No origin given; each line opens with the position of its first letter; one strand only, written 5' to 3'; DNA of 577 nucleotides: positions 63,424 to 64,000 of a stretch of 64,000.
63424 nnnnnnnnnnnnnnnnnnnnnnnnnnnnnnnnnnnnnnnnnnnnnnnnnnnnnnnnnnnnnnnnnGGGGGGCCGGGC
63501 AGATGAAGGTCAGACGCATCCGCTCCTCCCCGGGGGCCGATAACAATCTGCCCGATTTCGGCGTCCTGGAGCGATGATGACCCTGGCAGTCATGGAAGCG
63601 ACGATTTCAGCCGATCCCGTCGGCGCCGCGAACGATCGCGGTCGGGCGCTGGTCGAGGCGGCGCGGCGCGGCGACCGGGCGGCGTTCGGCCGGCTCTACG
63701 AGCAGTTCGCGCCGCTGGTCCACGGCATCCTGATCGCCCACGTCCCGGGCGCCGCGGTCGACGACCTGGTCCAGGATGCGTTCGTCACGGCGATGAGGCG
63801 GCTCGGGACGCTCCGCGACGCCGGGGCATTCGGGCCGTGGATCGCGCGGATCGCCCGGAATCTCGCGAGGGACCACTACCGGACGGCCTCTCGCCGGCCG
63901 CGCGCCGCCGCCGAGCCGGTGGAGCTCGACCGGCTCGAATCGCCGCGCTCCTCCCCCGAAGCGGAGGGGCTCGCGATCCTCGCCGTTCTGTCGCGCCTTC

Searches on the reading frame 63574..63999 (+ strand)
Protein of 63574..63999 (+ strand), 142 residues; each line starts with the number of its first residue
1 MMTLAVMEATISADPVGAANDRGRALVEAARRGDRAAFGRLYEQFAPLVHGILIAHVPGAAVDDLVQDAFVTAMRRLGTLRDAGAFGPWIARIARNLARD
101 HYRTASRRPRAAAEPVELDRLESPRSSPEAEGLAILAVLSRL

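Call 81: search_protein_families(library=pfam, proteins=[window:63574-63999:+], max_evalue=0.00001)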
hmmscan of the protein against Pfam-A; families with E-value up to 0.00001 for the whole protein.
window:63574-63999:+ (142 aa): 1 family
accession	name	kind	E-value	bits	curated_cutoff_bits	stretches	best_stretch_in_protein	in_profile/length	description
PF04542.20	Sigma70_r2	-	2.1e-15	56.7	24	1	41-108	1-71/71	Sigma-70 region 2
